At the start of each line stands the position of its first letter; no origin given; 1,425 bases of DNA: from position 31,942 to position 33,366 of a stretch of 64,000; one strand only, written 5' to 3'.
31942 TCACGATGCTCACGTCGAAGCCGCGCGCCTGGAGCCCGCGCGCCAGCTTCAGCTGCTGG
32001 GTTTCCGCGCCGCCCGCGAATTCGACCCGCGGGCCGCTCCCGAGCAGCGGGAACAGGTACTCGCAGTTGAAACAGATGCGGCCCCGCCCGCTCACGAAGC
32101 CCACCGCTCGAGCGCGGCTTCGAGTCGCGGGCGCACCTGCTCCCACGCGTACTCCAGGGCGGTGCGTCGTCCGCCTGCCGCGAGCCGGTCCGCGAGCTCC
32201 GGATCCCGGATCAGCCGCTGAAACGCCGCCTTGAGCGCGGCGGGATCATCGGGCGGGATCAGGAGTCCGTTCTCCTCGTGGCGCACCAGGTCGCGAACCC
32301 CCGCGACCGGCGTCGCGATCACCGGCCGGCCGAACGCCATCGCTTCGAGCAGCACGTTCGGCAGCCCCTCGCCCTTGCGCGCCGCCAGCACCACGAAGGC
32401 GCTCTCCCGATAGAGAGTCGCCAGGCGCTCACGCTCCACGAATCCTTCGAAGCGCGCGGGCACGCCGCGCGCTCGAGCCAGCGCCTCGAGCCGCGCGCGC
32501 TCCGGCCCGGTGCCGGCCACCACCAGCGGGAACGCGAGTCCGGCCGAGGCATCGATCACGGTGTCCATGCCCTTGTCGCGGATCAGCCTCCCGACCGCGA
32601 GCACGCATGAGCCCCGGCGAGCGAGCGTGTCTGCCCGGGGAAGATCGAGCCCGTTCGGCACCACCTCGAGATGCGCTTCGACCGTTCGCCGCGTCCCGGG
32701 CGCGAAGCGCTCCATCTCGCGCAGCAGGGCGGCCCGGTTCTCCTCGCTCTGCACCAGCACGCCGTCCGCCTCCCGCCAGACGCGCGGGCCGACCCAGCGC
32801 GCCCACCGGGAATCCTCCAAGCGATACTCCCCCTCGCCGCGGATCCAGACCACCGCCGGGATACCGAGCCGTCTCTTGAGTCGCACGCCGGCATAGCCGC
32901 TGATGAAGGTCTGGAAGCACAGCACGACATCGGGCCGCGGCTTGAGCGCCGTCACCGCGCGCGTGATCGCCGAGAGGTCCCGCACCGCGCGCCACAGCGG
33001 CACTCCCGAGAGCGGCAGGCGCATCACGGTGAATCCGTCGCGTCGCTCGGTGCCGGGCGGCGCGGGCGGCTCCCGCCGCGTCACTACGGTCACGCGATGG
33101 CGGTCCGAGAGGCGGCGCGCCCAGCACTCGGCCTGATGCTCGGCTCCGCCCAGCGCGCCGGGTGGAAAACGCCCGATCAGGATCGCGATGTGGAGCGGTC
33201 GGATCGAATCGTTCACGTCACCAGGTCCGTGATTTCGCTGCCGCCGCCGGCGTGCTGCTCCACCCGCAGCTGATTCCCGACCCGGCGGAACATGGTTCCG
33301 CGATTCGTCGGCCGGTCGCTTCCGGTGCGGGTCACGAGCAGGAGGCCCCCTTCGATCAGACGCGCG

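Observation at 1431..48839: About 47 kb continuous surface-polysaccharide island with exosortase/PEP-CTERM-type marker genes but no exosortase or PEP-CTERM substrate in view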

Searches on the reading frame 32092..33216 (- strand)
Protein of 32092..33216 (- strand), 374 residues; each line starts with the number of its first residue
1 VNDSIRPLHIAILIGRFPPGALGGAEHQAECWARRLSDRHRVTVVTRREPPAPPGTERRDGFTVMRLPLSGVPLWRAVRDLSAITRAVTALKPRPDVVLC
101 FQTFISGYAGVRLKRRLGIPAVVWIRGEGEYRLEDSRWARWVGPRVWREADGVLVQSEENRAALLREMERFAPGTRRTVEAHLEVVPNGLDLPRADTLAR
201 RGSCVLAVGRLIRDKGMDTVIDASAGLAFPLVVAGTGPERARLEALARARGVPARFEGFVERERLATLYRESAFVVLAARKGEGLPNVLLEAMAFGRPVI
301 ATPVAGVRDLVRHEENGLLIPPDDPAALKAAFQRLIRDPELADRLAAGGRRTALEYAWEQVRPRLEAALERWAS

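Call 16: search_protein_families(library=pfam, proteins=[window:32092-33216:-], max_evalue=0.001)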
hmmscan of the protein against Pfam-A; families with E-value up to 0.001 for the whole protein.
window:32092-33216:- (374 aa): 6 families
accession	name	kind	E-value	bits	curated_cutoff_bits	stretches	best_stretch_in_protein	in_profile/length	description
PF00534.26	Glycos_transf_1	-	7.9e-33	113.8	26.4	1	204-351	17-171/172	Glycosyl transferases group 1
PF13692.12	Glyco_trans_1_4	-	3.7e-31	108.7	27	1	205-338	4-142/142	Glycosyl transferases group 1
PF13579.12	Glyco_trans_4_4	-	3.3e-16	60.4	29.7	1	23-168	1-145/158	Glycosyl transferase 4-like domain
PF13439.12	Glyco_transf_4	-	5.4e-15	56.3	28.5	1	23-192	2-168/170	Glycosyltransferase Family 4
PF13524.12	Glyco_trans_1_2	-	1.5e-09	38.4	25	1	230-360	16-137/144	Glycosyl transferase-like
PF20706.3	GT4-conflict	-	5.8e-05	22.7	26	1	167-360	173-380/385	Family 4 Glycosyltransferase in conflict systems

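Call 60: search_protein_families(library=ncbifam, proteins=[window:32092-33216:-], max_evalue=1e-10)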
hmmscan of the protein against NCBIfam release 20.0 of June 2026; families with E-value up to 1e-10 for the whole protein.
window:32092-33216:- (374 aa): 14 families
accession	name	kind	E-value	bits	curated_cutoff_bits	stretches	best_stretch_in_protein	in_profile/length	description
NF038229.1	Glyco4_Geo_Pelo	equivalog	2.3e-27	95.9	400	1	84-355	47-318/338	GPMC system family 4 glycosyltransferase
NF041876.1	EPS_EpsE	equivalog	2.8e-23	82.8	400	1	203-354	215-377/389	exopolysaccharide biosynthesis GT4 family glycosyltransferase EpsE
TIGR03088.1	stp2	hypoth_equivalog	1.4e-22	80.2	409.05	1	229-353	230-353/374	TIGR03088 family PEP-CTERM/XrtA system glycosyltransferase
TIGR04063.1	stp3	hypoth_equivalog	1.1e-18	67.3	442.05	1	42-358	35-381/397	TIGR04063 family PEP-CTERM/XrtA system glycosyltransferase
TIGR02149.1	glgA_Coryne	subfamily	1.3e-16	60.7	302.4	1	9-362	2-380/391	glycogen synthase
TIGR03449.1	mycothiol_MshA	equivalog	8.6e-16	57.8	462.5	1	168-367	199-398/406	D-inositol-3-phosphate glycosyltransferase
NF050056.1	ProtGlycPglH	equivalog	1e-14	54.4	600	1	198-363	175-344/354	GalNAc-alpha-(1->4)-GalNAc-alpha-(1->3)-diNAcBac-PP-undecaprenol alpha-1,4-N-acetyl-D-galactosaminyltransferase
NF047684.1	TeichurnBiosyTuaC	equivalog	2.6e-14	53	550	1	198-340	215-356/391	teichuronic acid biosynthesis protein TuaC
TIGR03999.1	thiol_BshA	equivalog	3e-13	49.5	273.7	1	230-367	231-368/375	N-acetyl-alpha-D-glucosaminyl L-malate synthase BshA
NF050063.1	ProtGlycPglJ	equivalog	4.2e-12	46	500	1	147-357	142-351/363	N-acetylgalactosamine-N,N'-diacetylbacillosaminyl-diphospho-undecaprenol 4-alpha-N-acetylgalactosaminyltransferase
TIGR04047.1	MSMEG_0565_glyc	hypoth_equivalog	5.1e-12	45.6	259.85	1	135-361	125-363/373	MSMEG_0565 family glycosyltransferase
NF041010.1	glycosy_Agl16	equivalog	9e-12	44.5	575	1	181-366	156-345/352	glycosylation protein Agl16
NF007640.0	PRK10307.1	subfamily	1.1e-11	44.3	276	1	202-355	229-389/411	WcaI family glycosyltransferase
NF053787.1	GlcN_PG_synth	equivalog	7.8e-11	41.4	480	0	204-365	199-352/361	N-acetylglucosaminyl phosphatidylglycerol synthase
